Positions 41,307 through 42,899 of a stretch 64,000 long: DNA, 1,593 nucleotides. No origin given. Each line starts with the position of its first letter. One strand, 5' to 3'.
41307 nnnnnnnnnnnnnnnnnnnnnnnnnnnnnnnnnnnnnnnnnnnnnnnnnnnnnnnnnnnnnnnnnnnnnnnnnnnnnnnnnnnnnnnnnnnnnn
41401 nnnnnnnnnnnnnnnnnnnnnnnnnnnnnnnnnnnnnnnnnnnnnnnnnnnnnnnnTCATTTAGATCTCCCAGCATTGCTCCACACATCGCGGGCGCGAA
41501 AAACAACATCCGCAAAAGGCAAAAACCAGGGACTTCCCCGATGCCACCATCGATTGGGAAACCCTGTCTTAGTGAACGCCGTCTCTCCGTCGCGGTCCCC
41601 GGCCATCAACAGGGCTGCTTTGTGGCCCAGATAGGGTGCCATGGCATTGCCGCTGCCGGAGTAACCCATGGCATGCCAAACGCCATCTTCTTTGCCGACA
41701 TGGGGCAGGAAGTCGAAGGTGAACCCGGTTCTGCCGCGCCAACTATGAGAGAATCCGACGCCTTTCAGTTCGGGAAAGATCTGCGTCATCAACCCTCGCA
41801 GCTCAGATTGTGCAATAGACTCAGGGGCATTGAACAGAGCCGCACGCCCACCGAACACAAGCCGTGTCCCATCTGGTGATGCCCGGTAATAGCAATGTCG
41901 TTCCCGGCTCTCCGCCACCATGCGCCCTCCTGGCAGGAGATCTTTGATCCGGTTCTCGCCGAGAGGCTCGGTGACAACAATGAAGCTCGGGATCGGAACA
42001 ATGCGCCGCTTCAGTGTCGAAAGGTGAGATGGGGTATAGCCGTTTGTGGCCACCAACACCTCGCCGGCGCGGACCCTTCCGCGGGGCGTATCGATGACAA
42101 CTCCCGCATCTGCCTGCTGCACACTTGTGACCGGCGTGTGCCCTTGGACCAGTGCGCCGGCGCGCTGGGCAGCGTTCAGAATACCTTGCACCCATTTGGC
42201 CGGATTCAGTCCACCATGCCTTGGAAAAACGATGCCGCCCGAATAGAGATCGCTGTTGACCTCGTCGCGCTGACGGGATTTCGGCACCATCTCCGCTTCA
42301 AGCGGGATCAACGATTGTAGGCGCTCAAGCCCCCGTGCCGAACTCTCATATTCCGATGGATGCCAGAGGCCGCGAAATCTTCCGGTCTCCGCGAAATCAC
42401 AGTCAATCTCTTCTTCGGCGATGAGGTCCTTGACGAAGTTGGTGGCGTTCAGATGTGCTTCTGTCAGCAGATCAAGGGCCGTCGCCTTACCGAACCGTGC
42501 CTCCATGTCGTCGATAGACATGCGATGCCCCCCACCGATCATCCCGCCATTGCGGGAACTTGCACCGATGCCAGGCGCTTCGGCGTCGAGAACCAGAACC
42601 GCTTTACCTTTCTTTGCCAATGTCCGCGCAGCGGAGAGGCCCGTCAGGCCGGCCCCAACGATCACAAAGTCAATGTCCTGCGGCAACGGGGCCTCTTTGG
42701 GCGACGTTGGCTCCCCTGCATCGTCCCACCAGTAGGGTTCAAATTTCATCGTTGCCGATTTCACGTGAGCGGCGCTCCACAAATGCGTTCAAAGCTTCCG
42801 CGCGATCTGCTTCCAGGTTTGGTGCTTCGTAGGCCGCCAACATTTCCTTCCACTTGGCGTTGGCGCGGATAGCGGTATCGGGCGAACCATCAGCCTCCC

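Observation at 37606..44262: Tightly coupled five-gene operon: non-Pyl MttB methyltransferase, DAO-type flavoprotein, StcD-like demethylase, MmgE/PrpD protein, RidA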

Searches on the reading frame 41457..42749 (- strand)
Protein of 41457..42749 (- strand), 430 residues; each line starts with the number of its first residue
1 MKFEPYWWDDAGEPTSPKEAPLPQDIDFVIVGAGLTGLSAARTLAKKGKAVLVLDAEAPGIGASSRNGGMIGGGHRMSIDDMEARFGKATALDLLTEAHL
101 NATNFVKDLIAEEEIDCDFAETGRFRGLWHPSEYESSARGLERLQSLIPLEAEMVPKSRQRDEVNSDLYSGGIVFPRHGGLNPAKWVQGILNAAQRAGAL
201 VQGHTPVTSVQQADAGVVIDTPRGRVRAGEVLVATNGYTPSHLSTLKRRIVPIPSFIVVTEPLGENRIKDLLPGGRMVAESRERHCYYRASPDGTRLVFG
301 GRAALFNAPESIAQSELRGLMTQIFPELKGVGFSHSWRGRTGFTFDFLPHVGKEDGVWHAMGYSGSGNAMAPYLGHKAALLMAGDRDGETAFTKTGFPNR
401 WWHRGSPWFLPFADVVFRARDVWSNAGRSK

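Call 5: search_protein_families(library=pfam, proteins=[window:41457-42749:-])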
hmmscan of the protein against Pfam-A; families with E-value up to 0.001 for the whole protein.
window:41457-42749:- (430 aa): 9 families
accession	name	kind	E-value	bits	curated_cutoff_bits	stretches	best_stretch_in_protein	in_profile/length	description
PF01266.30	DAO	-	1.4e-58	199.6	27.9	1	27-379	1-351/353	FAD dependent oxidoreductase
PF13450.12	NAD_binding_8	-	4.3e-07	30.6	21.9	1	30-62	1-32/68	NAD(P)-binding Rossmann-like domain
PF00890.30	FAD_binding_2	-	1.8e-06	27.8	20.4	1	27-83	1-61/414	FAD binding domain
PF13738.12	Pyr_redox_3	-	7.4e-06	25.9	30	0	199-239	96-136/305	Pyridine nucleotide-disulphide oxidoreductase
PF03486.20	HI0933_like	-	1.2e-05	25.3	50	0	27-57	2-32/244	HI0933-like protein Rossmann domain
PF01946.23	Thi4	-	1.5e-05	24.8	26.2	1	26-71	18-63/235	Thi4 family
PF01593.30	Amino_oxidase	-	6.8e-05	22.8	19.8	0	35-57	1-23/443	Flavin containing amine oxidoreductase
PF01494.25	FAD_binding_3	-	7.2e-05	22.6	22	1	27-59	3-35/349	FAD binding domain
PF07992.20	Pyr_redox_2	-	0.00017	21.5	26.1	1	27-56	2-31/291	Pyridine nucleotide-disulphide oxidoreductase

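Call 6: search_protein_families(library=ncbifam, proteins=[window:41457-42749:-])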
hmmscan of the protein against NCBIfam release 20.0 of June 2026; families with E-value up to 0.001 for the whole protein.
window:41457-42749:- (430 aa): 49 families (the best 25 are shown)
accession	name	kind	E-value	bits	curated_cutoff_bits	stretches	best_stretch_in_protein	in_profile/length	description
NF050086.1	pipecolate_AmaA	exception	9.1e-47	159.6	600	1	24-385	24-384/425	L-pipecolate oxidase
TIGR03329.1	Phn_aa_oxid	hypoth_equivalog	4.3e-39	134.6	632.8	1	5-378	1-386/460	putative aminophosphonate oxidoreductase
TIGR02352.1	thiamin_ThiO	equivalog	1e-16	61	250.8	1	29-379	2-344/351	glycine oxidase ThiO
TIGR03197.1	MnmC_Cterm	equivalog_domain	2e-15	56.8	174.2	1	28-246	2-209/400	FAD-dependent 5-carboxymethylaminomethyl-2-thiouridine(34) oxidoreductase MnmC1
NF002480.1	PRK01747.1-1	equivalog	6.5e-15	54.6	540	1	14-246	237-458/645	bifunctional tRNA (5-methylaminomethyl-2-thiouridine)(34)-methyltransferase MnmC2/FAD-dependent 5-carboxymethylaminomethyl-2-thiouridine(34)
NF008425.0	PRK11259.1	equivalog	1.9e-13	50.2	257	1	176-255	142-221/377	N-methyl-L-tryptophan oxidase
TIGR01373.1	soxB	subfamily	1.3e-10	40.7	529.45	1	172-390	171-390/407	sarcosine oxidase subunit beta family protein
NF001933.0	PRK00711.1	subfamily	2e-10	40.3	383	1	28-74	3-50/429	D-amino acid dehydrogenase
TIGR03364.1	HpnW_proposed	hypoth_equivalog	2.2e-10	40.2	285.1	1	27-236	2-194/365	TIGR03364 family FAD-dependent oxidoreductase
TIGR01377.1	soxA_mon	subfamily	3.4e-09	35.9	479.65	0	27-56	2-31/381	amino oxidase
TIGR02032.1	GG-red-SF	subfamily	7.1e-08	32.5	158.8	1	27-75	2-48/297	geranylgeranyl reductase family protein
TIGR00292.1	TIGR00292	equivalog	3.1e-06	26.6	148.3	1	26-71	22-66/254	sulfide-dependent adenosine diphosphate thiazole synthase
NF033460.1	glycerol3P_ox_II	equivalog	3.6e-06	26.4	460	1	26-107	2-83/361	type 2 glycerol-3-phosphate oxidase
NF009074.0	PRK12409.1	equivalog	4.2e-06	26.2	494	0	28-71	4-48/410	D-amino acid dehydrogenase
NF005511.0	PRK07121.1-4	equivalog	4.7e-06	25.3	466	1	17-75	12-71/553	FAD-binding protein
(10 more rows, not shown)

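Call 10: search_solved_structures(query=window:41457-42749:-, max_evalue=0.00001)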
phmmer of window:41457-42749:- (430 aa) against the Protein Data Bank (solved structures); distinct sequences matched with E-value up to 0.00001: 15.
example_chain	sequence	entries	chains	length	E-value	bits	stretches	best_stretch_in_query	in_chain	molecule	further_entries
1y56_B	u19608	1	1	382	1.2e-10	43.9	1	22-383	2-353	sarcosine oxidase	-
4ysh_A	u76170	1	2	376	1.1e-07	34.1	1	26-392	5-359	Glycine oxidase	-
1ryi_A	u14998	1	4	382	2.1e-07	33.2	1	25-377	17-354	GLYCINE OXIDASE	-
1ng3_A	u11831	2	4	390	2.3e-07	33.1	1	26-377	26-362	Glycine oxidase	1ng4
9woz_A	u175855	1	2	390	2.5e-07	32.9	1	26-377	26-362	Glycine oxidase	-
3dme_A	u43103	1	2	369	3e-07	32.7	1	24-86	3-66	conserved exported protein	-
4p9s_A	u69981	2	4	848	4.4e-07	32.2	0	164-294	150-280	Dimethylglycine dehydrogenase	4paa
4pab_A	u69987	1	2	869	1.2e-06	30.7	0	164-294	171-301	Dimethylglycine dehydrogenase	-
3hzl_A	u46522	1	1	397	1.2e-06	30.7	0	173-250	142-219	NikD protein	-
2q6u_A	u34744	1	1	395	1.3e-06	30.7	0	173-250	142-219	NikD protein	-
2oln_A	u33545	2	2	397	1.3e-06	30.6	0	173-250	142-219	nikD protein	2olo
5l46_A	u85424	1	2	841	1.5e-06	30.4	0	25-294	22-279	Dimethylglycine dehydrogenase, mitochondrial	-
3if9_A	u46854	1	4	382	3.1e-06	29.4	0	25-376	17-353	Glycine oxidase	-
3vqr_A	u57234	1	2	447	5.4e-06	28.6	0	17-67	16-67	Putative oxidoreductase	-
3axb_A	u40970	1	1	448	5.4e-06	28.6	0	17-67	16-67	Putative oxidoreductase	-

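Call 53: search_dna_similar(query=window:41457-42749:-, collection=plasmids, mode=protein, max_rows=25, max_evalue=1e-30)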
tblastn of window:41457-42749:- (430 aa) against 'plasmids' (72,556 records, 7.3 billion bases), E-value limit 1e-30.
Records with a match: 771; places in all: 934; records where one place covers at least 80% of the query: 757.
Best place of each record, by identity: 60-80% 1; <60% 770.
By first word of the organism name: Rhizobium 160; Sinorhizobium 139; Pseudosulfitobacter 89; Phaeobacter 58; Ralstonia 30; Azospirillum 19; Burkholderia 18; Klebsiella 17; Paracoccus 16; Paraburkholderia 15; and 69 more.
By predicted mobility (MOB-suite, as given by PLSDB): non-mobilizable 479; conjugative 191; mobilizable 101.
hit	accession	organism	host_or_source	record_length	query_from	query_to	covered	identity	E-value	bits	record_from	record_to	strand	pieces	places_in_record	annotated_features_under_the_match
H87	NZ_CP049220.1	Agrobacterium tumefaciens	Clematis,cell culture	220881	1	425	99%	61.5%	2e-173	545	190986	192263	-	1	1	FAD-binding oxidoreductase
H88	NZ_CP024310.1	Sinorhizobium fredii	Phaseolus vulgaris,cell culture,plant ...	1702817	4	425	98%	43.6%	3e-103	343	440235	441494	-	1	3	record has no annotation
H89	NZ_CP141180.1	Roseovarius sp. Pro17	Chionoecetes japonicus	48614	6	422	97%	43.6%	2e-101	338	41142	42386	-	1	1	FAD-binding oxidoreductase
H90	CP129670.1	Agrobacterium tumefaciens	Metal working fluids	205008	5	428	99%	42.6%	3e-92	311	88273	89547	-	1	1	FAD-binding oxidoreductase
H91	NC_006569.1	Ruegeria pomeroyi DSS-3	-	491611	1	421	98%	40.9%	1e-94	318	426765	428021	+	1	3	FAD-binding oxidoreductase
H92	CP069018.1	Pseudosulfitobacter pseudonitzschiae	-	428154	6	421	97%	41.3%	1e-92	313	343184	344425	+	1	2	FAD-binding oxidoreductase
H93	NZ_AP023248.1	Mesorhizobium sp. 131-2-1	Lotus japonicus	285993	2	411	95%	41.4%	4e-83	285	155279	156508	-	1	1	FAD-binding oxidoreductase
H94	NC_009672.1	Brucella anthropi ATCC 49188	-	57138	2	430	100%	39.5%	3e-80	277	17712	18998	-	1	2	FAD-binding oxidoreductase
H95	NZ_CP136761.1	Palleronia sp. LCG004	cell culture,Intertidal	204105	5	411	95%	41.5%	2e-84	289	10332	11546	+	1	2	FAD-dependent oxidoreductase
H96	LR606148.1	Rhizobium sp. Q54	paddy soil contaminated with arsenic ...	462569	2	428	99%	39.0%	1e-81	281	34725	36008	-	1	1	FAD-binding oxidoreductase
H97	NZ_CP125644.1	Rhizobium sp. BT03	Phaseolus vulgaris,Pure culture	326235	2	421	98%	39.2%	6e-83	285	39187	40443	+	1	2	FAD-binding oxidoreductase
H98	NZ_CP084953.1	Sulfitobacter indolifex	cell culture,Seawater from the North ...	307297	1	421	98%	39.0%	2e-85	292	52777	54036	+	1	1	FAD-binding oxidoreductase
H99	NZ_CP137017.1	Sinorhizobium fredii GR64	Phaseolus vulgaris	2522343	2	421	98%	38.9%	4e-80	276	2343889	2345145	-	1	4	record has no annotation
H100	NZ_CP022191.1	Alloyangia pacifica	cell culture,oil-contaminated sediment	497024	5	411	95%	39.8%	7e-83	285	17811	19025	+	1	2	FAD-binding oxidoreductase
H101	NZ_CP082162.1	Bradyrhizobium sp. 195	Acmispon strigosus,cell culture,root ...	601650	2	421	98%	38.5%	2e-80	277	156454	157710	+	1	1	FAD-binding oxidoreductase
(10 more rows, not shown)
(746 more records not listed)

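Call 54: get_annotated_region(hit=H87, flank=10000)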
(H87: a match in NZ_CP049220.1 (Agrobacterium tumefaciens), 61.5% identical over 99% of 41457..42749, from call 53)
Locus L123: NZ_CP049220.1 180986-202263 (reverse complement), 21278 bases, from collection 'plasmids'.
description: Agrobacterium tumefaciens strain Q15/94 plasmid pTiQ15_94, complete sequence
organism: Agrobacterium tumefaciens (NCBI taxid 358)
taxonomy: Bacteria; Pseudomonadota; Alphaproteobacteria; Hyphomicrobiales; Rhizobiaceae; Agrobacterium; Agrobacterium tumefaciens
host: -; source: Clematis,cell culture; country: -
typing (MOB-suite, as given by PLSDB): conjugative; replicon rep_cluster_490; relaxase MOBQ; mating-pair formation MPF_T
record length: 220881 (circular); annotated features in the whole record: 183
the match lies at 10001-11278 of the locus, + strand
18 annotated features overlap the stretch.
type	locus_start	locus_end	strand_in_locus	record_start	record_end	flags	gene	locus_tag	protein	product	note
CDS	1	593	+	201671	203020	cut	-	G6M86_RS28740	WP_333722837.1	MmgE/PrpD family protein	-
CDS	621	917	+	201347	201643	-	-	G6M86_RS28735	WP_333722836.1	hypothetical protein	-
CDS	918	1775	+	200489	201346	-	-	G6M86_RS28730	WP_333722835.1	ABC transporter permease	GO:0055085 - transmembrane transport [Evidence IEA]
CDS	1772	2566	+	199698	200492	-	-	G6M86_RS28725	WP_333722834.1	ABC transporter permease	GO:0055085 - transmembrane transport [Evidence IEA]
CDS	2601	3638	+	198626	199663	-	-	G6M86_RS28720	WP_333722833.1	spermidine/putrescine ABC transporter substrate-binding protein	GO:0015846 - polyamine transport [Evidence IEA]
CDS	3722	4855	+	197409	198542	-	-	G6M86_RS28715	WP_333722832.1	ABC transporter ATP-binding protein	-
CDS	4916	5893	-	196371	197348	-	-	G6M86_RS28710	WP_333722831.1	IclR family transcriptional regulator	GO:0006355 - regulation of DNA-templated transcription [Evidence IEA]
CDS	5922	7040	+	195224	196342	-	-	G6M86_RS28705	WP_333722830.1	extracellular solute-binding protein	-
CDS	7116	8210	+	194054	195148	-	-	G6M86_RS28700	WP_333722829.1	ABC transporter ATP-binding protein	-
CDS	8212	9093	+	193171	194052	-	-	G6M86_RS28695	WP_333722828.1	ABC transporter permease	GO:0055085 - transmembrane transport [Evidence IEA]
CDS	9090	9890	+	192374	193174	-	-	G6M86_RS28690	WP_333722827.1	ABC transporter permease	GO:0055085 - transmembrane transport [Evidence IEA]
CDS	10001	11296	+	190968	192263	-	-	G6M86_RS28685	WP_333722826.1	FAD-binding oxidoreductase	-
CDS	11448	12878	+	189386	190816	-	-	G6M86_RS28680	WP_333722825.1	aldehyde dehydrogenase family protein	-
CDS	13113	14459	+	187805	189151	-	-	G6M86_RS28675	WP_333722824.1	aminotransferase class III-fold pyridoxal phosphate-dependent enzyme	-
CDS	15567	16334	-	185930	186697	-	-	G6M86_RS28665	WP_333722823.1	IclR family transcriptional regulator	GO:0006355 - regulation of DNA-templated transcription [Evidence IEA]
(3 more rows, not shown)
